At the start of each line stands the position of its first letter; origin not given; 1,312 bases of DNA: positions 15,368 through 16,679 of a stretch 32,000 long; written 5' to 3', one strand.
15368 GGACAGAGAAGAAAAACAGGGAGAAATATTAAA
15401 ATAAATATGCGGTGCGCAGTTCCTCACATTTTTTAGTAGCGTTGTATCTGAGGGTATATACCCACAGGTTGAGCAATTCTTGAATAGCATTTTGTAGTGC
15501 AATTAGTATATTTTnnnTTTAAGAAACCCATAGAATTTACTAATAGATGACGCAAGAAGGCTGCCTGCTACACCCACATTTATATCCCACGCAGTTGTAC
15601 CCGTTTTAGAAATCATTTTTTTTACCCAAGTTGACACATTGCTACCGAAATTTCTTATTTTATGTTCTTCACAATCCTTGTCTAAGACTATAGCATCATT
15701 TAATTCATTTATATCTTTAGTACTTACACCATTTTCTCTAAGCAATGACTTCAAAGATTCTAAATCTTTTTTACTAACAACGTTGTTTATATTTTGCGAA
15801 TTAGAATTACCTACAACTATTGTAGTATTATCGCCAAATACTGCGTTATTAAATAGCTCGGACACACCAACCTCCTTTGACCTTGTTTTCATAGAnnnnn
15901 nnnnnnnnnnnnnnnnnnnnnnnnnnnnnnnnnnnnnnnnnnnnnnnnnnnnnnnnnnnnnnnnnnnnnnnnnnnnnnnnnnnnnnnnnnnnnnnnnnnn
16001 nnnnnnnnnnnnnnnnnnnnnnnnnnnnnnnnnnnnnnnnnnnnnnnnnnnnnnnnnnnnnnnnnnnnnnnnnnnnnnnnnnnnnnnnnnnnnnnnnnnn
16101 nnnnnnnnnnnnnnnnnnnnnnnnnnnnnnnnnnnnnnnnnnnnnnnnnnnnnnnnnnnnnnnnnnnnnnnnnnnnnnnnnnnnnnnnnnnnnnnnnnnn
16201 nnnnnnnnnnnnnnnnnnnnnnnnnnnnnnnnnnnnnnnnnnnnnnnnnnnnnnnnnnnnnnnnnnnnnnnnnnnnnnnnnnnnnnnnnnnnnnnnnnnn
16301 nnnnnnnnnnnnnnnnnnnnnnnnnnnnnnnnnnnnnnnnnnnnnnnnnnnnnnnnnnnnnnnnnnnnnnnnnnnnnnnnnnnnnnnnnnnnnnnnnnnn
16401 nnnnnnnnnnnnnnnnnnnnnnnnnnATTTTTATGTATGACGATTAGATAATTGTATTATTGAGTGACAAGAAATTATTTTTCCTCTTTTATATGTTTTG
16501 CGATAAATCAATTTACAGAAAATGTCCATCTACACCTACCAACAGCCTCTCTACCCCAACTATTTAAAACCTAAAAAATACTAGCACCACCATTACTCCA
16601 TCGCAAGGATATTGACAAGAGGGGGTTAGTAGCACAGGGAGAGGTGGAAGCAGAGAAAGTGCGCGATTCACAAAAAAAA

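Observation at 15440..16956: AT-rich insert carrying a lone AbiTii-like gene: candidate uncharacterised single-gene anti-phage module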

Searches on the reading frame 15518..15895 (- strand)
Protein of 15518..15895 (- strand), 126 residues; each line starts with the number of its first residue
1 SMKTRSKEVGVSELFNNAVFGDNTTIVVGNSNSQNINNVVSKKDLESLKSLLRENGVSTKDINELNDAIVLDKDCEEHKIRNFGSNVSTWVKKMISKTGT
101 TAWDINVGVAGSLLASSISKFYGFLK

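Call 40: search_protein_representatives(alignment_id=A2)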
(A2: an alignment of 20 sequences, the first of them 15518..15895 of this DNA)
Query: 20 sequences, 125 profile positions. Proteins with E-value up to 0.001 (for the whole library): 1716; up to 1e-10: 928; up to 1e-30: 70. The best 150 are listed.
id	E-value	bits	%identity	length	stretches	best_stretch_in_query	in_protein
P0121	1.7e-48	180.1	-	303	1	1-124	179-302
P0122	2.2e-46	173.3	-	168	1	1-124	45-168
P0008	8.4e-46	171.4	-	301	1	1-124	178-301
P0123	9.5e-45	168.0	-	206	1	1-124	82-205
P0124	1.8e-44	167.2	-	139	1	1-124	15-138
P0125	2.3e-44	166.8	-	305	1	2-124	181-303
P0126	8.0e-43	161.8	-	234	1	2-124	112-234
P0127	8.5e-43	161.7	-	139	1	1-124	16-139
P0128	9.7e-42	158.3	-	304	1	1-124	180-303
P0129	1.1e-41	158.2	-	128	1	2-124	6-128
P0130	3.2e-41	156.7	-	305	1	2-124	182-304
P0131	3.9e-41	156.4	-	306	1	2-124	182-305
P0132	7.7e-41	155.4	-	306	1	1-124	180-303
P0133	3.0e-40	153.5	-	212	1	2-124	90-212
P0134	5.3e-40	152.7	-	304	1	1-124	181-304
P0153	9.8e-36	138.9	-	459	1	11-123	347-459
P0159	4.4e-35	136.8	-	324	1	2-117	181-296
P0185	6.9e-31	123.3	-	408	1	2-122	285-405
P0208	1.3e-28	115.9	-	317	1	9-124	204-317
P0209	1.9e-28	115.4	-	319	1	14-124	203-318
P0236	3.5e-25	104.8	-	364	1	11-124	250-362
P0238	8.1e-25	103.6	-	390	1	22-124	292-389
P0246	6.0e-24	100.8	-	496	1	4-124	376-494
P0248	1.0e-23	100.1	-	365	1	16-124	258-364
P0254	2.4e-23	98.9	-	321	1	22-124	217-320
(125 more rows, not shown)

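Call 41: search_protein_families(library=pfam, proteins=[P0153, P0185, P0236, P0238, P0246, P0248, P0159, P0254, P0208, P0209], max_evalue=0.01)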
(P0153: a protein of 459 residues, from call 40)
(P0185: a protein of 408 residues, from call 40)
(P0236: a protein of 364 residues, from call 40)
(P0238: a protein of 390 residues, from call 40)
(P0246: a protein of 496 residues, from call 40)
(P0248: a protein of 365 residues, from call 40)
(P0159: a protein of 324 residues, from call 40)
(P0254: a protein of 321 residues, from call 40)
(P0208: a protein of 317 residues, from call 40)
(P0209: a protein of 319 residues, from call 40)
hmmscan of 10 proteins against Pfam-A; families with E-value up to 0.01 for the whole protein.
P0153 (459 aa): 2 families
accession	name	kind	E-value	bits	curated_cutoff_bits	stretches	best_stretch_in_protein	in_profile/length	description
PF05046.19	Img2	-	0.0035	18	34.4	1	372-428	30-80/84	Mitochondrial large subunit ribosomal protein (Img2)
PF05605.18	zf-Di19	-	0.0039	17.8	27.5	0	44-61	3-19/54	Drought induced 19 protein (Di19), zinc-binding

P0185 (408 aa): 1 family
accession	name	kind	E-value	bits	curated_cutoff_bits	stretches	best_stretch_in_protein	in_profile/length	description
PF18864.6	AbiTii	-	1.1e-33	117.5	27.6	1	104-292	1-183/189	AbiTii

P0236 (364 aa): 0 families

P0238 (390 aa): 3 families
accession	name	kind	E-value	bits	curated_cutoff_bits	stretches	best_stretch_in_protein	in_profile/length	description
PF00805.28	Pentapeptide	-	2e-25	88.4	20.2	3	40-77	3-40/40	Pentapeptide repeats (8 copies)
PF13576.12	Pentapeptide_3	-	9.8e-05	22.9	27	1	41-83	2-47/48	Pentapeptide repeats (9 copies)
PF13599.13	Pentapeptide_4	-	0.0026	18.2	38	0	41-105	14-78/78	Pentapeptide repeat region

P0246 (496 aa): 0 families

P0248 (365 aa): 2 families
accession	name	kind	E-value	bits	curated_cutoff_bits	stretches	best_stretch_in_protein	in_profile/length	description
PF01531.22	Glyco_transf_11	-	0.0052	16.5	23.9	1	216-314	103-200/298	Glycosyl transferase family 11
PF16805.11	Trans_coact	-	0.0054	17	25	0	103-126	21-44/73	Phage late-transcription coactivator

P0159 (324 aa): 1 family
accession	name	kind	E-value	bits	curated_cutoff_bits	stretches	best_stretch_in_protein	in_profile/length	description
PF18864.6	AbiTii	-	1.2e-30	107.5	27.6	1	3-179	2-173/189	AbiTii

P0254 (321 aa): 2 families
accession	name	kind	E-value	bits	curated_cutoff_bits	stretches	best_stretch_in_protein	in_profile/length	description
PF18864.6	AbiTii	-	1.5e-29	104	27.6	1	11-209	8-186/189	AbiTii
PF04695.18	Pex14_N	-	0.0032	17.5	23.2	1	238-263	18-43/46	Pex14 N-terminal domain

P0208 (317 aa): 1 family
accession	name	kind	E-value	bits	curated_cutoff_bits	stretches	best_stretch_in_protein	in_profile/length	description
PF18864.6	AbiTii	-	3.6e-40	138.6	27.6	1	18-193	1-172/189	AbiTii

P0209 (319 aa): 1 family
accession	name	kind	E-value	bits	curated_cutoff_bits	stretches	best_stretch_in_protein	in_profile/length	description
PF18864.6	AbiTii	-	1.4e-30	107.4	27.6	1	23-199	1-180/189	AbiTii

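Call 59: search_protein_families(library=padloc, proteins=[P0238, P0153, P0236, P0246, P0248, P0124], max_evalue=0.01)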
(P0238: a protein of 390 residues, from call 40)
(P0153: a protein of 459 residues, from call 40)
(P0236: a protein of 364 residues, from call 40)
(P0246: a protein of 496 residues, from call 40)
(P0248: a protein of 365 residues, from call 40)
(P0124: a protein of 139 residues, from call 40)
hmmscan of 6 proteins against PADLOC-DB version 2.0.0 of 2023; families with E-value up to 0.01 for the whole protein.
P0238 (390 aa): 0 families

P0153 (459 aa): 1 family
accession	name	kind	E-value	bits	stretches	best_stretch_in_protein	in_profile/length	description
PDLC04447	PDC-M14A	-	0.0046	15.4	1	22-51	122-149/152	-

P0236 (364 aa): 0 families

P0246 (496 aa): 0 families

P0248 (365 aa): 0 families

P0124 (139 aa): 3 families
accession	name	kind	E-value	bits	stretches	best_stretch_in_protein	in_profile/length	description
PDLC01393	Cas7f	-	0.0013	16.1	1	9-94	140-223/313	CAS-I-F; effector_G7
PDLC02049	Cas7fv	-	0.0036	14.7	1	11-88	144-222/315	-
PDLC03835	DzbA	-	0.0052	14.2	1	8-111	266-366/393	-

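Call 61: find_encoding_contigs(protein=P0238, flank=6000, max_places=3)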
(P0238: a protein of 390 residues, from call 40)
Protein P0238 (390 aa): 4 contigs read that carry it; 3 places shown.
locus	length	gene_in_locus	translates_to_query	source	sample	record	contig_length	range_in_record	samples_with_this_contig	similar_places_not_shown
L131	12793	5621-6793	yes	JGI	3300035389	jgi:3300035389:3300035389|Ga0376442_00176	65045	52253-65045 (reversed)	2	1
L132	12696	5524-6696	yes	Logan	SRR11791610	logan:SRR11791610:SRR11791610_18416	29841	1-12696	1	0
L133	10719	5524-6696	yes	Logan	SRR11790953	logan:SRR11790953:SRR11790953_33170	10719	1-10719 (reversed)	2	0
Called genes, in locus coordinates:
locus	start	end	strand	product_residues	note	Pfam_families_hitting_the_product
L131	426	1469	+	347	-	PF05014:Nuc_deoxyrib_tr (faint)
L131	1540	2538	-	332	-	PF16289:PIN_12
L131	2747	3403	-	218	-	PF00075:RNase_H, PF13456:RVT_3 (faint)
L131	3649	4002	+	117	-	PF00239:Resolvase, PF02796:HTH_7 (weak)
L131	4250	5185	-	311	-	PF13676:TIR_2 (weak)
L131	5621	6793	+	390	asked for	PF00805:Pentapeptide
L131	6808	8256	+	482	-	PF13599:Pentapeptide_4 (weak), PF25296:Decapeptide (faint), PF00805:Pentapeptide, PF13576:Pentapeptide_3 (weak), PF13599:Pentapeptide_4, PF00805:Pentapeptide, PF13599:Pentapeptide_4, PF00805:Pentapeptide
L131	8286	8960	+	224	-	PF14337:Abi_alpha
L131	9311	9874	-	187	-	PF07589:PEP_exosort_dom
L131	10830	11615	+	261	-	PF20172:DUF6538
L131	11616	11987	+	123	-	PF04430:DUF498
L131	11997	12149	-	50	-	-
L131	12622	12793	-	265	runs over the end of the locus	-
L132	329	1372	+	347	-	PF05014:Nuc_deoxyrib_tr (faint)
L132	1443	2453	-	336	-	PF16289:PIN_12, PF18476:PIN_8 (weak)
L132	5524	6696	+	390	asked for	PF00805:Pentapeptide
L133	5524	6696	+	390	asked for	PF00805:Pentapeptide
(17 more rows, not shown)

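Call 62: find_encoding_contigs(protein=P0153, flank=6000, max_places=3)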
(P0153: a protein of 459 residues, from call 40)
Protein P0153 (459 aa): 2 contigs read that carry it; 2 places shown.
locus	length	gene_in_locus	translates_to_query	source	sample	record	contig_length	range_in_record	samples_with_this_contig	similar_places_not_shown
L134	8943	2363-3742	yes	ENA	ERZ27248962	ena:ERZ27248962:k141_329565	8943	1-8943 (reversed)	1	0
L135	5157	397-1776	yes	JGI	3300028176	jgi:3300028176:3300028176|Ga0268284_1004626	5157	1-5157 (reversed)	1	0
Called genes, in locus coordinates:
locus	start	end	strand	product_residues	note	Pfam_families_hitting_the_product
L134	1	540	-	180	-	?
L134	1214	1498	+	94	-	PF02810:SEC-C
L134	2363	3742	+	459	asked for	-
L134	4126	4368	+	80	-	-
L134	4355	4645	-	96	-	-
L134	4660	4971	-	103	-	-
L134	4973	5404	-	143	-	-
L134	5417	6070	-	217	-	-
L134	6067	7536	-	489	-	-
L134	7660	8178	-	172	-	PF22769:DCD, PF00692:dUTPase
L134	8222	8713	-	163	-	-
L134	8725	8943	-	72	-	?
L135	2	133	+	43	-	?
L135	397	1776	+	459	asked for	-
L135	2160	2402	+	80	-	-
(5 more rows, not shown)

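Call 79: find_related_loci(query=A2, collection=viral_contigs, flank=3000)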
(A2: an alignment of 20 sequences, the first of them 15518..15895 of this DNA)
Query A2 (126 aa) in viral_contigs; peptide patterns used: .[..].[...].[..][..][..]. (x = any residue, [..] = any of these).
24 stretches matched a pattern; 2 encode a relative of the query (tblastn E <= 1e-3); 2 distinct loci.
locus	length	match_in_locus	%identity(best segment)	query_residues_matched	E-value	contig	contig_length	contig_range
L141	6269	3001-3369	59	2-124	5e-45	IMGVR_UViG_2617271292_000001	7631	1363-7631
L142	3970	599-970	42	2-125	1e-30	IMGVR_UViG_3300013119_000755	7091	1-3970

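Call 94: predict_structure(alignment_id=A4)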
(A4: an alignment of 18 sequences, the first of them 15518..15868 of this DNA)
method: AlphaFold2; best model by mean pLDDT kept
length: 117 residues; sequences in the alignment: 18
mean_pLDDT: 67.7   pTM: 0.60
mean pLDDT of the five models: 67.7, 66.5, 63.9, 63.5, 62.8
residues with pLDDT >= 90: 6; 70-90: 63; 50-70: 21; < 50: 27
segments of 3 or more residues with pLDDT < 50: 1-26
pLDDT, mean of each block of 10 residues (from residue 1): 33 33 47 73 81 89 84 86 79 59 77 72
secondary structure, 60 per line:
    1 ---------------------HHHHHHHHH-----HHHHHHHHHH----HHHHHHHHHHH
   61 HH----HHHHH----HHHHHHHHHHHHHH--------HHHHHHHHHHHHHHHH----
elements in order: H22-30 H36-45 H50-62 H67-71 H76-89 H98-113

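Call 96: fold_search(model_id=the predicted structure, library=pdb)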
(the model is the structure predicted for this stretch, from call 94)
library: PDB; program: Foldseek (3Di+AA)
matches with E <= 10: 83; with E <= 0.001: 0
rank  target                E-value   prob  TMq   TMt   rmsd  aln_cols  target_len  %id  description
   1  7nsn_A                2.2e+00  0.21  0.35  0.05   6.2        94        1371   12  Multi-domain GH92 alpha-1,2-mannosidase from Neobacillus novalis: mannoimidazole complex (released 2022-09-21)
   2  4knw_A                2.7e+00  0.14  0.31  0.19   7.6        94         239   12  The crystal structure of human HDHD4 IN COMPLEX WITH MAGNESIUM AND THE PHOSPHATE MIMETIC VANADATE (released 2013-06-26)
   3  7bqn_MODEL_1_A        2.7e+00  0.10  0.25  0.25   9.7       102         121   16  Solution NMR structure of fold-C Rei; de novo designed protein with an asymmetric all-alpha topology (released 2021-04-07)
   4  2w4m                  3.0e+00  0.16  0.34  0.20   7.1        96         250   14  The Crystal Structure of human N-acetylneuraminic acid phosphatase, NANP (released 2008-12-23)
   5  9a4o_B                3.3e+00  0.12  0.24  0.07   9.6        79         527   14  Integrative model of IF2-TAGH by crosslinking MS and deep learning (released 2024-09-18)
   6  4l8i_B                3.5e+00  0.03  0.16  0.17  10.8       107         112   11  Crystal structure of RSV epitope scaffold FFL_005 (released 2014-02-12)
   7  7nsn_B                3.7e+00  0.21  0.39  0.06   5.9        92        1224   12  Multi-domain GH92 alpha-1,2-mannosidase from Neobacillus novalis: mannoimidazole complex (released 2022-09-21)
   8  1ued_B                4.3e+00  0.09  0.34  0.14   9.8       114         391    9  Crystal Structure of OxyC a Cytochrome P450 Implicated in an Oxidative C-C Coupling Reaction During Vancomycin Biosynt (released 2003-12-09)
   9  5sv0_D                4.3e+00  0.07  0.30  0.19  26.4       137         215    9  Structure of the ExbB/ExbD complex from E. coli at pH 7.0 (released 2016-09-28)
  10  5tmc_F                4.3e+00  0.05  0.24  0.10  16.2       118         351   13  Re-refinement of Thermus thermopiles DNA-directed RNA polymerase structure (released 2016-11-23)
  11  7dd0_C                4.6e+00  0.09  0.27  0.15  10.1        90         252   17  Crystal structure of the N-terminal domain of TagH from Bacillus subtilis (released 2020-12-23)
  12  6oqr_W                4.6e+00  0.08  0.27  0.21   7.5        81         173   10  E. coli ATP Synthase ADP State 1a (released 2020-06-03)
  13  7u19_D                4.6e+00  0.06  0.26  0.13   9.8       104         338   17  RFC:PCNA bound to nicked DNA (released 2022-07-06)
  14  7aba_A                4.6e+00  0.06  0.29  0.12  10.3       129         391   12  The structure of the Bottromycin biosynthetic protein SalCYP (released 2020-12-02)
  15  4c3b_M                4.6e+00  0.04  0.19  0.15  12.6        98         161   17  HRSV M2-1, P21 crystal form (released 2014-01-22)
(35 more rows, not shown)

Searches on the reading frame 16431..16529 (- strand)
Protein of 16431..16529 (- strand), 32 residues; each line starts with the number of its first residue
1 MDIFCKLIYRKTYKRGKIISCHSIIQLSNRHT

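Call 53: search_protein_families(library=padloc, proteins=[window:16431-16529:-], max_evalue=0.01)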
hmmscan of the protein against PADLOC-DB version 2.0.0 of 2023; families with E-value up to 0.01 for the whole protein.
window:16431-16529:- (32 aa): 0 families
